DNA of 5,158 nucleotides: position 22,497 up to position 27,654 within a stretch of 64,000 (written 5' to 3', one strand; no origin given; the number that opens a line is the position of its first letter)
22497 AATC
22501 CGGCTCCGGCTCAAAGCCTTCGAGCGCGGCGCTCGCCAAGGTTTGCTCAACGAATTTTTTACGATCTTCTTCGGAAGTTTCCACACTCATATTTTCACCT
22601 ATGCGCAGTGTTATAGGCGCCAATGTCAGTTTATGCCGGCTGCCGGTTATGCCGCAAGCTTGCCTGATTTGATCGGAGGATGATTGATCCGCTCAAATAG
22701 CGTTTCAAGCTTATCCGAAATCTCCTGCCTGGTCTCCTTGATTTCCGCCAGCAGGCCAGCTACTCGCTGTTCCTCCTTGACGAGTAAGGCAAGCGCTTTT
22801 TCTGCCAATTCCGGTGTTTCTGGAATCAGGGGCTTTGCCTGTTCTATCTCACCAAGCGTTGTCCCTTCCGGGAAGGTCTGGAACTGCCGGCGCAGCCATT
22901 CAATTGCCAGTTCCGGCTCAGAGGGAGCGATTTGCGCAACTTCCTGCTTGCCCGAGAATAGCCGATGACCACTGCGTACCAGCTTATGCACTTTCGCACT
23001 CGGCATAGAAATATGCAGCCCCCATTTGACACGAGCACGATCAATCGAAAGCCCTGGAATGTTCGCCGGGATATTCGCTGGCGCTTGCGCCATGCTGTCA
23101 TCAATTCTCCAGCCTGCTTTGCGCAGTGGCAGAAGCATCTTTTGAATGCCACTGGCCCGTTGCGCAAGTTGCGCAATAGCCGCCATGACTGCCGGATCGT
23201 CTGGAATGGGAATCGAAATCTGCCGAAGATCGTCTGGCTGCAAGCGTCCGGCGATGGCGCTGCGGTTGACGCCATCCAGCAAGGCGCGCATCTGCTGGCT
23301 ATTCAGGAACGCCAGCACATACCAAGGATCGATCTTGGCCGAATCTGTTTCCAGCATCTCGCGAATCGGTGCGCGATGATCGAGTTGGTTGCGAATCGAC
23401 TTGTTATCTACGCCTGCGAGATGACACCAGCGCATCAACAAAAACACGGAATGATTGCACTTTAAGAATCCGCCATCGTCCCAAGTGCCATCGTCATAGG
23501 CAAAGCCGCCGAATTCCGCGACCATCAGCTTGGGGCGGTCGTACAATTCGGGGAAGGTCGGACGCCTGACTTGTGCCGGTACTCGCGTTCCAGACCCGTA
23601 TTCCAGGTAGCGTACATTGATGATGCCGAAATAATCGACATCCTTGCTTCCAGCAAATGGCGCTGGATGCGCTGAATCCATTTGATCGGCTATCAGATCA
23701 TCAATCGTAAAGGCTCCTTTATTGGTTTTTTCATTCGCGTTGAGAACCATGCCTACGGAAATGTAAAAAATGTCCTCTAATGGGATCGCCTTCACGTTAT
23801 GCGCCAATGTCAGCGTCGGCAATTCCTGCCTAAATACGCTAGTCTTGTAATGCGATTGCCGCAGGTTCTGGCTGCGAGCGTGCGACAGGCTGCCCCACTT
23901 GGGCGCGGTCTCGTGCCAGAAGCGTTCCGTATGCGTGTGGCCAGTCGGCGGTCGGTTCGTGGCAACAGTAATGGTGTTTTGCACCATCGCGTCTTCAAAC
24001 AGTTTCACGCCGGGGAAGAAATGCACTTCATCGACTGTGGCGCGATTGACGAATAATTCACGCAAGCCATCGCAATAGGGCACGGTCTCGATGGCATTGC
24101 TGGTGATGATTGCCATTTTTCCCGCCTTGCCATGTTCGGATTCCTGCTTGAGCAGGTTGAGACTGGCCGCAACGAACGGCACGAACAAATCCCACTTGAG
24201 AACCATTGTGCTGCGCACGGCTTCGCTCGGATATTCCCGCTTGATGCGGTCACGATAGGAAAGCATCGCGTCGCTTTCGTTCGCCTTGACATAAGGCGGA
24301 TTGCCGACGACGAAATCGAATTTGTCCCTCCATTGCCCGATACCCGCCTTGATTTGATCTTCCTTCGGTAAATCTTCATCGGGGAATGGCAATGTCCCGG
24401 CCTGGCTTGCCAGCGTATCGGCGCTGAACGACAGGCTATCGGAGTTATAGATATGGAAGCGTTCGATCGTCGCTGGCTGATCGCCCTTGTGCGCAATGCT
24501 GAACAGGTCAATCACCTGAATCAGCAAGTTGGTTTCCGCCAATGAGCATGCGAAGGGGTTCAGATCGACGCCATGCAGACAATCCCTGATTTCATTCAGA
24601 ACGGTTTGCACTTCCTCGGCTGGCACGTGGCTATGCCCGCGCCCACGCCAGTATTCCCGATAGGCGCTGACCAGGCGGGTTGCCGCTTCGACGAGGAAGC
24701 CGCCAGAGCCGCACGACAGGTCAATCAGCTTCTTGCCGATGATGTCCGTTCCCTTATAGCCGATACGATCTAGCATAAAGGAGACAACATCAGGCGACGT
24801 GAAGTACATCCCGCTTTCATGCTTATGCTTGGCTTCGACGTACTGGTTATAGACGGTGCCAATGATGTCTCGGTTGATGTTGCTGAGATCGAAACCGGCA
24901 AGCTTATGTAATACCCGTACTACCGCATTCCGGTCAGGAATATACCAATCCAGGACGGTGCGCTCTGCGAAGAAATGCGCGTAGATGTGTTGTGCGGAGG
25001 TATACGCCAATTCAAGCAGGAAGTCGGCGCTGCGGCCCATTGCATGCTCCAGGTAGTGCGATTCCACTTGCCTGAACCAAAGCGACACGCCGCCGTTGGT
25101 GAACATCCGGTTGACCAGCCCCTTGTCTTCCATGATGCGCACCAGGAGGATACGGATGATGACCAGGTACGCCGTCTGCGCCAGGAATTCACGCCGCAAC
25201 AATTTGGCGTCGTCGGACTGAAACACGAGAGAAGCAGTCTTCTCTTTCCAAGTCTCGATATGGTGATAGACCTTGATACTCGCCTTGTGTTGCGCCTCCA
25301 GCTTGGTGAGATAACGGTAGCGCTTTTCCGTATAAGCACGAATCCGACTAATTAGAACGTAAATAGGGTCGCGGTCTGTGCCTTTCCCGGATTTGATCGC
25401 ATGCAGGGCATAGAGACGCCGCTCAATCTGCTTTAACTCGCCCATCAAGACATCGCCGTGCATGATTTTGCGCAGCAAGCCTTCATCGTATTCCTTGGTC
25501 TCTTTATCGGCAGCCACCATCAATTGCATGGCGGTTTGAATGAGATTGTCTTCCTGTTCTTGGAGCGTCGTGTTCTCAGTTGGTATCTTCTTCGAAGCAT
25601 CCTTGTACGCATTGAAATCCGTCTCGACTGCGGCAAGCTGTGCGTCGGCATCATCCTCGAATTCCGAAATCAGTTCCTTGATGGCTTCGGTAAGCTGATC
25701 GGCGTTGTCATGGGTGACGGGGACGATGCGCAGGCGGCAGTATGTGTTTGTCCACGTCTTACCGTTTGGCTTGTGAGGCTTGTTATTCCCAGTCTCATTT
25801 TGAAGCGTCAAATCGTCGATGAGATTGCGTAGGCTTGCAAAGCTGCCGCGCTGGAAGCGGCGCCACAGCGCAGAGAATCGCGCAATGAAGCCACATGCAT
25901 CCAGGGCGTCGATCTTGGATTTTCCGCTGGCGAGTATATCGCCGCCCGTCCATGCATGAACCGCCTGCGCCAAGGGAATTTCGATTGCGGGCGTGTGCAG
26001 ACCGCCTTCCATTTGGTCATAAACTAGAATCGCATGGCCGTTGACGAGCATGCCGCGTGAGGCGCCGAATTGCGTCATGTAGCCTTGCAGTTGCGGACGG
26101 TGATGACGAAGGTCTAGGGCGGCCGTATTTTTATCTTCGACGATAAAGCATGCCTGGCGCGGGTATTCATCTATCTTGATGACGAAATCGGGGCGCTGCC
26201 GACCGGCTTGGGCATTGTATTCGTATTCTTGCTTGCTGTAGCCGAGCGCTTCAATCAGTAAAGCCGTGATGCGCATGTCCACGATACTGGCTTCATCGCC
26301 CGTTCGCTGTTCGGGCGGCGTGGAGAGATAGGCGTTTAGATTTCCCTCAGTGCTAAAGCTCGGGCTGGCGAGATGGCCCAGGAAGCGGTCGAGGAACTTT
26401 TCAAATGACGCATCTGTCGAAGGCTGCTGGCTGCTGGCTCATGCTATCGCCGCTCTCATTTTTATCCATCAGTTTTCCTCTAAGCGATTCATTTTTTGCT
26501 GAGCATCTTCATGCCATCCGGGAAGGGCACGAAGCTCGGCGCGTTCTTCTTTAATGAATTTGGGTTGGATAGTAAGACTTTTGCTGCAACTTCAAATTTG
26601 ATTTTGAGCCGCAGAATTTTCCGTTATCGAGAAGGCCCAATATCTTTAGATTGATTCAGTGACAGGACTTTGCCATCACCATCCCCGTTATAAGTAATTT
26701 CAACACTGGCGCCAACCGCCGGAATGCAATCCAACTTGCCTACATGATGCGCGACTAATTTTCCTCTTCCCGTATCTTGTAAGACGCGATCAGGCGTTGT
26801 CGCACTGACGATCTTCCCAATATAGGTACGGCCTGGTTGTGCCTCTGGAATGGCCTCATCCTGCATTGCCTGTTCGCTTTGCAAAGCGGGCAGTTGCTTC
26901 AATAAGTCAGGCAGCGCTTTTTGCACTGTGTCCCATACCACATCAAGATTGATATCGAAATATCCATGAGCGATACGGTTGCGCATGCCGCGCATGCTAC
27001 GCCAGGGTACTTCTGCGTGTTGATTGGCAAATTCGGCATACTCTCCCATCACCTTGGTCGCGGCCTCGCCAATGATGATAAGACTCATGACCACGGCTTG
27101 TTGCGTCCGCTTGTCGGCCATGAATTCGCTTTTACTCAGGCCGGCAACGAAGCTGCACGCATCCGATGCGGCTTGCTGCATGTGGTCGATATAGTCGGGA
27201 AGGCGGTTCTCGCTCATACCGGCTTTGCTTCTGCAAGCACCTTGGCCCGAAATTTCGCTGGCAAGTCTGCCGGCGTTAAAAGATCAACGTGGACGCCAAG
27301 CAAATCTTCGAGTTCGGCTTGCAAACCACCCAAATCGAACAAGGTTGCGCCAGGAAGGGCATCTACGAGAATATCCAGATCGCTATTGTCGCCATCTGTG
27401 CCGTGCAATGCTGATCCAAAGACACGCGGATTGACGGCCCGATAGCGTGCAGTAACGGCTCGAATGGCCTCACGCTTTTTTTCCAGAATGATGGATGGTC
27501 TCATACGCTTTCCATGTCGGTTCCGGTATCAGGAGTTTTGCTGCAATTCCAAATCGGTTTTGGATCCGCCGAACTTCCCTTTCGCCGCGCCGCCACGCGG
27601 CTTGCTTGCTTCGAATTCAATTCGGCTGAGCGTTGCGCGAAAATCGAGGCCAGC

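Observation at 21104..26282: Co-directional block: solitary MmeI-like Type IIG R-M enzyme followed by the two exonuclease cassettes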

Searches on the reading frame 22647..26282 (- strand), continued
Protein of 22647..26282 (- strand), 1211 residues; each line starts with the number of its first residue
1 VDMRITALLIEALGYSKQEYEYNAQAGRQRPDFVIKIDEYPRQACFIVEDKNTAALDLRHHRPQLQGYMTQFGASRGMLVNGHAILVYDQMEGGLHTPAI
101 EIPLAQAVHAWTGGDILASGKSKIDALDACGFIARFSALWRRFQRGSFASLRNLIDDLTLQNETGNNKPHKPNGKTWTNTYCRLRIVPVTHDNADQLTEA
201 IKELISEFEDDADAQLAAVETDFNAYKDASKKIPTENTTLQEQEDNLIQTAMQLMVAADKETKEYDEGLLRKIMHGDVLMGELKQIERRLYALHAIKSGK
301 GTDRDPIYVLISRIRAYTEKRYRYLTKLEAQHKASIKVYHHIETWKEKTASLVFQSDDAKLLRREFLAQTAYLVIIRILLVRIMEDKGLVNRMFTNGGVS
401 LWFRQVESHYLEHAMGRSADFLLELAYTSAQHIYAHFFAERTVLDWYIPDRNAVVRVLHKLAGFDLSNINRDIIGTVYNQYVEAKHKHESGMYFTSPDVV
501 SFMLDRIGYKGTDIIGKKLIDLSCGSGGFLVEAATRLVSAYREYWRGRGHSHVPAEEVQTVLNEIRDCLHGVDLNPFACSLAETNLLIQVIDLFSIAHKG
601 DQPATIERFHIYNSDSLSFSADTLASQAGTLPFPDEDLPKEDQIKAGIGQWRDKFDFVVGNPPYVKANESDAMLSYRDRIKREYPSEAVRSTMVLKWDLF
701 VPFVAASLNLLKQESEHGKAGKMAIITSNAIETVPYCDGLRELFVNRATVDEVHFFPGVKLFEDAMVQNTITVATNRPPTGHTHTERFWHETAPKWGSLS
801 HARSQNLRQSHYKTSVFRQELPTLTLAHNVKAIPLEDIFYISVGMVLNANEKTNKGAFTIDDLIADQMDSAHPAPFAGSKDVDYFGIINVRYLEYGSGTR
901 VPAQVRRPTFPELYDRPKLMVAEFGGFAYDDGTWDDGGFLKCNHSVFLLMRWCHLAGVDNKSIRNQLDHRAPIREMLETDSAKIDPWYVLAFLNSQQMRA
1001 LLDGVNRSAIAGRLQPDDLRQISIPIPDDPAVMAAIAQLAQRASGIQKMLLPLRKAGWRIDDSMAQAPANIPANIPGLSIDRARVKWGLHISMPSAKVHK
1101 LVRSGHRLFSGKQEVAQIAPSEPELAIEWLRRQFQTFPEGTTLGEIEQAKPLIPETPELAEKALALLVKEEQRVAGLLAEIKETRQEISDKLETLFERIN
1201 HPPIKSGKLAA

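Call 44: search_protein_families(library=pfam, proteins=[L003:13666-13977:+, L003:14015-14212:+, L005:13731-14222:+, L005:14235-14570:+, L005:14500-14700:+, L005:14764-15057:-, L005:15158-16015:+, L005:16039-17304:+, L005:17319-17813:+, L010:13628-15352:+], max_evalue=0.01)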
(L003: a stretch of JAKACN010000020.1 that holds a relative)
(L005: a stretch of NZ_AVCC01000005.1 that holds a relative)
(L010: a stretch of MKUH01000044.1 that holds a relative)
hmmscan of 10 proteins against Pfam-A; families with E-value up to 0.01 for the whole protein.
L003:13666-13977:+ (103 aa): 1 family
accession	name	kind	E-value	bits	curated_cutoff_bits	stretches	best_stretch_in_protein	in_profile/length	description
PF18495.6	VbhA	-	6.6e-08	32.9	25.9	1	10-54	1-45/47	Antitoxin VbhA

L003:14015-14212:+ (65 aa): 0 families

L005:13731-14222:+ (163 aa): 0 families

L005:14235-14570:+ (111 aa): 0 families

L005:14500-14700:+ (66 aa): 1 family
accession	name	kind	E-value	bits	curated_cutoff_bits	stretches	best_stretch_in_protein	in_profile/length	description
PF18495.6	VbhA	-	0.0005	20.4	25.9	1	44-66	1-23/47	Antitoxin VbhA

L005:14764-15057:- (97 aa): 6 families
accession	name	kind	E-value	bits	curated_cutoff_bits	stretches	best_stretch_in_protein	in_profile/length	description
PF01381.28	HTH_3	-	0.00028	21.3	23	1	14-57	6-49/55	Helix-turn-helix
PF15731.11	MqsA_antitoxin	-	0.00038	21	30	1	5-56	71-120/131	Antitoxin component of bacterial toxin-antitoxin system, MqsA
PF22495.2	HTH_92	-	0.00045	19.9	27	1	14-42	5-33/45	RsaL-like HTH domain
PF13560.12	HTH_31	-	0.0014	19.3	27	0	14-58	11-56/64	Helix-turn-helix domain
PF12844.13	HTH_19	-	0.0016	18.7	30.2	1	12-57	7-52/64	Helix-turn-helix domain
PF00790.25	VHS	-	0.0072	16.6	29.8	1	47-88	22-63/141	VHS domain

L005:15158-16015:+ (285 aa): 1 family
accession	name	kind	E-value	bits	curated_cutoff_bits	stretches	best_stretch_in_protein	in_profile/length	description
PF07505.17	DUF5131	-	3.3e-81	272.8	28.9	1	4-282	1-243/243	Protein of unknown function (DUF5131)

L005:16039-17304:+ (421 aa): 1 family
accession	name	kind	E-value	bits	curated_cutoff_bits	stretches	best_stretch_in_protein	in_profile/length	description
PF22560.2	GMT-wHTH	-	1.1e-11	45.5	27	1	316-396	6-82/82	GMT-like wHTH domain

L005:17319-17813:+ (164 aa): 1 family
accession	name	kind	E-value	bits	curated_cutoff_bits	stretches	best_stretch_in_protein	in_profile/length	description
PF16473.11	Rv2179c-like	-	2.5e-05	24.5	27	1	3-147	3-172/177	3'-5' exoribonuclease Rv2179c-like domain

L010:13628-15352:+ (574 aa): 1 family
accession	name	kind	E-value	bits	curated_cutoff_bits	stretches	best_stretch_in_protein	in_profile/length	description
PF14449.11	PT-TG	-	1.9e-09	37.8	23.5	1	435-492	9-61/68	Pre-toxin TG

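Call 51: search_protein_families(library=phrogs, proteins=[L005:15158-16015:+, L005:16039-17304:+], max_evalue=0.001)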
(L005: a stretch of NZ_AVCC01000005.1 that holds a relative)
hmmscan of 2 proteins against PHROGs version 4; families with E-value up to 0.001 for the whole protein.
L005:15158-16015:+ (285 aa): 2 families
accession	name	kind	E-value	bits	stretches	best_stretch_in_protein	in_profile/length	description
phrog_2045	-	unknown function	2.6e-91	307.1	1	1-283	1-285/299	-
phrog_13321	-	unknown function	0.00035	20.8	1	5-98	37-122/307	-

L005:16039-17304:+ (421 aa): 0 families

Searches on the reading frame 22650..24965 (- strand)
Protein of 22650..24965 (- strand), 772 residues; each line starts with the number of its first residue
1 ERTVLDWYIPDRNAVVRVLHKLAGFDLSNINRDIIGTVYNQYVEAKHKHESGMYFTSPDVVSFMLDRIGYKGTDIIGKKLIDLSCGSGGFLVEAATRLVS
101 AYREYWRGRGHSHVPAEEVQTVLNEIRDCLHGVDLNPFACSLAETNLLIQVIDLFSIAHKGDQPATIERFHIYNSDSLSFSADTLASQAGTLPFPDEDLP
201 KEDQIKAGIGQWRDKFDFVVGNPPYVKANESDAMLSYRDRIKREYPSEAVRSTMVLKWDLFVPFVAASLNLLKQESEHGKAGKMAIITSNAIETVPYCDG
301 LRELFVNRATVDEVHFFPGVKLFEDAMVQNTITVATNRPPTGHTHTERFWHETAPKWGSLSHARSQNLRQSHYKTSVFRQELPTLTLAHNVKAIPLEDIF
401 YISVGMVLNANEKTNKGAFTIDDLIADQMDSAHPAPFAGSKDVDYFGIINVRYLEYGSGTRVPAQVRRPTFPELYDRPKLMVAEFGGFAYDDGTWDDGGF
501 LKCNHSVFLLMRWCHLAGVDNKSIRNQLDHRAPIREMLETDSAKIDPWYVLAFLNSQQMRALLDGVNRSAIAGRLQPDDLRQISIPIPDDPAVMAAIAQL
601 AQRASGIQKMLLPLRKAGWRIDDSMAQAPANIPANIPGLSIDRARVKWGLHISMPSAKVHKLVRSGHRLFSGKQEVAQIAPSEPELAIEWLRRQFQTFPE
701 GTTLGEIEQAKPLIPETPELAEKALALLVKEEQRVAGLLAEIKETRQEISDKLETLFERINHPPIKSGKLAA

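Call 84: predict_structure(alignment_id=A6)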
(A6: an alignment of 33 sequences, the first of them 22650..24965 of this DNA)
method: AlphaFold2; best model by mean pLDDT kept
length: 772 residues; sequences in the alignment: 33
mean_pLDDT: 87.4   pTM: 0.78
mean pLDDT of the five models: 87.4, 87.1, 85.9, 85.7, 83.2
residues with pLDDT >= 90: 505; 70-90: 190; 50-70: 39; < 50: 38
segments of 3 or more residues with pLDDT < 50: 1-18, 20-31, 43-47
pLDDT, mean of each block of 10 residues (from residue 1): 33 45 46 51 49 76 94 95 86 93 95 93 94 84 82 87 87 92 87 83 94 95 80 79 92 87 95 90 95 87 95 92 75 96 94 81 89 92 89 94 93 88 94 95 94 94 91 94 92 94 95 94 87 90 95 93 74 81 92 96 96 92 87 91 93 93 95 94 95 92 93 95 94 94 95 93 80 42
secondary structure, 60 per line:
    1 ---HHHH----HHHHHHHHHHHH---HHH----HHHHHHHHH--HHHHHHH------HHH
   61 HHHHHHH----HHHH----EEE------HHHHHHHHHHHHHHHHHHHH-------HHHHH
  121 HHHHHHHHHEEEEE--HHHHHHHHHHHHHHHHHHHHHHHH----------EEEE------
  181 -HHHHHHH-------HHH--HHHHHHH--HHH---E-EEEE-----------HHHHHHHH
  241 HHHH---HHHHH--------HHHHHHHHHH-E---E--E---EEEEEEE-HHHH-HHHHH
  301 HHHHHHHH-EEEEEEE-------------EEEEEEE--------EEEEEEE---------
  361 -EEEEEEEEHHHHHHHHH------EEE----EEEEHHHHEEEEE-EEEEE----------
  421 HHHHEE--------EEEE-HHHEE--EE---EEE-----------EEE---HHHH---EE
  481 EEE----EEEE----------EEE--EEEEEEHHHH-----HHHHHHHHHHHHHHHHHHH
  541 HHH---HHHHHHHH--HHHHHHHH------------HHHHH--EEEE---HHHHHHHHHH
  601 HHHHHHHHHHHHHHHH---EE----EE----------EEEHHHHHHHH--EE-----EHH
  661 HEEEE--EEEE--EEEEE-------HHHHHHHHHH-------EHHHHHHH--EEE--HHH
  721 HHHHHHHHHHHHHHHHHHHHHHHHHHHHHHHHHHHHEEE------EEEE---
elements in order (helices of 4 or more, strands of 3 or more residues): H4-7 H12-23 H34-42 H45-51 H58-67 H72-75 E80-82 H89-108 H116-129 E130-134 H137-160 E171-174 H182-188 H201-207 E218-221 H233-244 H248-252 H261-270 E283-289 H291-294 H296-308 E310-316 E330-336 E345-351 E362-369 H370-378 E385-387 E392-395 H396-399 E400-404 E406-410 H421-424 E435-438 E452-454 E466-468 H472-475 E479-483 E488-491 E502-504 E507-512 H513-516 H522-543 H547-554 H557-564 H577-581 E584-587 H591-616 E638-640 H641-648 E662-665 E668-671 E674-678 H686-695 H704-710 E713-715 H718-756 E757-759 E766-769

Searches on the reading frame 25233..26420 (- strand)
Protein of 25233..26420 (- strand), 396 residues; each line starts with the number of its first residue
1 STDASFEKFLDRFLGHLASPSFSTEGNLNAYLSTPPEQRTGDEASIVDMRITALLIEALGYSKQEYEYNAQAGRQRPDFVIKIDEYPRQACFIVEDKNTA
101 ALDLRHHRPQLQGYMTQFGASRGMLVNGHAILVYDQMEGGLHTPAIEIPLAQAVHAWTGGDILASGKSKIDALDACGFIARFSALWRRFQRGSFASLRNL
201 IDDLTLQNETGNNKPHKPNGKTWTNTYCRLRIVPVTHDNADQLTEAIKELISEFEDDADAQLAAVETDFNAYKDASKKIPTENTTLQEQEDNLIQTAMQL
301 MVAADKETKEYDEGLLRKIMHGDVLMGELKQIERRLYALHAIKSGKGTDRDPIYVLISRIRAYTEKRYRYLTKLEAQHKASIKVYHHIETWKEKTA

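Call 67: predict_structure(alignment_id=A5)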
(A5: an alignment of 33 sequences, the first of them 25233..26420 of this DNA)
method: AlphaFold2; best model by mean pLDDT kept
length: 396 residues; sequences in the alignment: 33
mean_pLDDT: 91.2   pTM: 0.82
mean pLDDT of the five models: 91.2, 90.3, 90.2, 90.1, 89.2
residues with pLDDT >= 90: 315; 70-90: 66; 50-70: 13; < 50: 2
segments of 3 or more residues with pLDDT < 50: none
pLDDT, mean of each block of 10 residues (from residue 1): 77 97 94 87 88 97 92 76 92 94 90 92 95 79 89 95 91 95 95 89 92 94 94 90 91 92 93 93 93 96 93 96 92 92 80 94 95 91 92 88
secondary structure, 60 per line:
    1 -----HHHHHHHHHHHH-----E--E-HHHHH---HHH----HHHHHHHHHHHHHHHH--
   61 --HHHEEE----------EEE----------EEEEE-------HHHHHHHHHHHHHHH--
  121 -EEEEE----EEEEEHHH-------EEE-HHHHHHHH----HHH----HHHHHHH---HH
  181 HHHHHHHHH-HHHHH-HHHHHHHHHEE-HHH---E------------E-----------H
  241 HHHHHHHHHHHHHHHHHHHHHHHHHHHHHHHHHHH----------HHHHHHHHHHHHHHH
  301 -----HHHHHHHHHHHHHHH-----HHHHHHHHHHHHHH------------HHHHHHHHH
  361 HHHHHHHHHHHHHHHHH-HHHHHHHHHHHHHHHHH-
elements in order: H6-17 H28-32 H43-58 E66-68 E79-81 E92-96 H104-118 E122-126 E131-135 E146-148 H150-157 H169-175 H179-189 H191-195 H197-205 H240-275 H286-300 H306-320 H326-339 H352-377 H379-395

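Call 69: fold_search(model_id=the predicted structure, library=pdb)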
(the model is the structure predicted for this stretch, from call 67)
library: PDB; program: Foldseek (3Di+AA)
matches with E <= 10: 228; with E <= 0.001: 0
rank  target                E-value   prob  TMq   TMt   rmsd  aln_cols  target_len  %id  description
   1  1wdj_A                1.9e-01  0.89  0.11  0.22   5.4        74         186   23  Crystal structure of TT1808 from Thermus thermophilus HB8 (released 2004-11-17)
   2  4r5q                  2.3e-01  0.51  0.16  0.26  13.7       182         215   16  Crystal structure and nuclease activity of the CRISPR-associated Cas4 protein Pcal_0546 from Pyrobaculum calidifontis co (released 2014-09-17)
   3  3ijm_B                2.5e-01  0.90  0.22  0.52   5.6       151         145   16  The structure of a restriction endonuclease-like fold superfamily protein from Spirosoma linguale. (released 2009-09-22)
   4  1wdj_B                2.9e-01  0.82  0.11  0.27   5.3        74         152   23  Crystal structure of TT1808 from Thermus thermophilus HB8 (released 2004-11-17)
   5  3s1s                  2.9e-01  0.66  0.19  0.10  11.2       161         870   19  Characterization and crystal structure of the type IIG restriction endonuclease BpuSI (released 2011-07-13)
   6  9gm7_C                3.4e-01  0.12  0.11  0.10  29.6       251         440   15  MukBEF in a nucleotide-bound state with open neck gate (monomer) (released 2025-03-26)
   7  3ijm_A                3.7e-01  0.66  0.20  0.46   6.3       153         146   16  The structure of a restriction endonuclease-like fold superfamily protein from Spirosoma linguale. (released 2009-09-22)
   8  9gm7_D                4.3e-01  0.09  0.11  0.14  26.4       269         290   13  MukBEF in a nucleotide-bound state with open neck gate (monomer) (released 2025-03-26)
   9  3ot2_A                4.8e-01  0.75  0.12  0.24   4.6        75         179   15  Crystal structure of a putative nuclease belonging to DUF820 (Ava_3926) from Anabaena variabilis ATCC 29413 at 1.96 A  (released 2010-10-06)
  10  5wa3_B                5.1e-01  0.06  0.08  0.10  25.9       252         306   16  Pyridine synthase, TbtD, from thiomuracin biosynthesis (released 2017-11-22)
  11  3h1t                  5.9e-01  0.85  0.14  0.11   7.7        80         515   24  The fragment structure of a putative HsdR subunit of a type I restriction enzyme from Vibrio vulnificus YJ016 (released 2009-10-20)
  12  3euh_B                8.0e-01  0.07  0.10  0.12  27.0       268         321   16  Crystal Structure of the MukE-MukF Complex (released 2009-01-20)
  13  6okh_B                9.7e-01  0.35  0.12  0.24   6.3        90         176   11  Structure of an uncharacterized protein from Leptospira borgpetersenii serovar Hardjo-bovis (strain JB197) (released 2019-05-08)
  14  9y1l_A                1.2e+00  0.44  0.12  0.27   4.8        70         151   13  Crystal Structure of Putative Restriction Endonuclease Domain-Containing Protein from Leptospirillum ferriphilum YSK (released 2025-09-10)
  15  6okh_A                1.2e+00  0.38  0.11  0.22   4.8        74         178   12  Structure of an uncharacterized protein from Leptospira borgpetersenii serovar Hardjo-bovis (strain JB197) (released 2019-05-08)
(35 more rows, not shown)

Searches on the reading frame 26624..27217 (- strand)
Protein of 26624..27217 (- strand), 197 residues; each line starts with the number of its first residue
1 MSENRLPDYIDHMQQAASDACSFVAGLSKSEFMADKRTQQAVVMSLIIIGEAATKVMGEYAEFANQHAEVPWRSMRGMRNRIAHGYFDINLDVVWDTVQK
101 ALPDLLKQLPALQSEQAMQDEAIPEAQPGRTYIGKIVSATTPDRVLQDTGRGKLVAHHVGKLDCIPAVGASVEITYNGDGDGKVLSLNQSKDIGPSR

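Call 5: search_protein_families(library=pfam, proteins=[window:26624-27217:-], max_evalue=0.01)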
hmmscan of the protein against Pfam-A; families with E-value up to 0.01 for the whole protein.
window:26624-27217:- (197 aa): 2 families
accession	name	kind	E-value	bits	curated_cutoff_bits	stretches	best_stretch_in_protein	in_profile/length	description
PF01934.22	HepT-like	-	9.9e-28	96.7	23.5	1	13-109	1-117/120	Ribonuclease HepT-like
PF18790.7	KfrB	-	1.4e-11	44.6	25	1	131-184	1-52/54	KfrB Domain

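Call 6: search_protein_families(library=ncbifam, proteins=[window:26624-27217:-], max_evalue=0.01)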
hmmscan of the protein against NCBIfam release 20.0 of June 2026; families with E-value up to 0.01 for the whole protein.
window:26624-27217:- (197 aa): 1 family
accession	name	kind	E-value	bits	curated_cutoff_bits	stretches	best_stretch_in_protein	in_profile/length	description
NF047751.1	HepT_toxin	equivalog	8.6e-11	41.8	60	1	68-106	80-118/120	type VII toxin-antitoxin system HepT family RNase toxin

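Call 7: search_protein_families(library=padloc, proteins=[window:26624-27217:-], max_evalue=0.01)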
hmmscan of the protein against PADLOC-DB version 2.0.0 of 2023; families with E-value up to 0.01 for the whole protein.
window:26624-27217:- (197 aa): 1 family
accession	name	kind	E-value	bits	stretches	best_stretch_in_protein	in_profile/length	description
PDLC01031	Csx1/Csm6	-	0.0089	13.5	1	55-117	290-343/357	CARF+HEPN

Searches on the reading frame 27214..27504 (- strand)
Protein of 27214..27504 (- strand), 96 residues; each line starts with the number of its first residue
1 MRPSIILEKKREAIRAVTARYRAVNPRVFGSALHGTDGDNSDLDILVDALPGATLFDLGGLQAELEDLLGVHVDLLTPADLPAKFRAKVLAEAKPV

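Call 5: search_protein_families(library=pfam, proteins=[window:27214-27504:-], max_evalue=0.01)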
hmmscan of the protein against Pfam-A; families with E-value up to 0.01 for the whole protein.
window:27214-27504:- (96 aa): 2 families
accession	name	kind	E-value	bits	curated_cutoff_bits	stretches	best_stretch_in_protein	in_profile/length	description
PF01909.29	NTP_transf_2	-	3.6e-09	37.3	21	1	23-95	14-91/93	Nucleotidyltransferase domain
PF18765.7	Polbeta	-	9.3e-08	32.6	26.9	1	28-94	18-85/93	Polymerase beta, Nucleotidyltransferase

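Call 6: search_protein_families(library=ncbifam, proteins=[window:27214-27504:-], max_evalue=0.01)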
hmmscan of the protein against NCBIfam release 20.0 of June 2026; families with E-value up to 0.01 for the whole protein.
window:27214-27504:- (96 aa): 1 family
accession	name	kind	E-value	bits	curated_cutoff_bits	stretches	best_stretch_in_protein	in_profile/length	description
NF047752.1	MntA_antitoxin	equivalog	1.2e-08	34.8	60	1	28-94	12-78/106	type VII toxin-antitoxin system MntA family adenylyltransferase antitoxin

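Call 7: search_protein_families(library=padloc, proteins=[window:27214-27504:-], max_evalue=0.01)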
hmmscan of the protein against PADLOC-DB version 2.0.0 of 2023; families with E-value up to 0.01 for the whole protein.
window:27214-27504:- (96 aa): 5 families
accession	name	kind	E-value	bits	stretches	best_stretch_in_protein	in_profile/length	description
PDLC04904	PDC-S09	-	1.3e-27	94.1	1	5-95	7-97/104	-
PDLC04902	PDC-S09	-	4e-27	92.4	1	6-95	4-94/97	-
PDLC04906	PDC-S09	-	1.3e-14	52.4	1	6-94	7-96/98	-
PDLC04905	PDC-S09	-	2.2e-14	51.6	1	7-94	5-96/101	-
PDLC04907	PDC-S09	-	0.0067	14.5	1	11-47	15-51/114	-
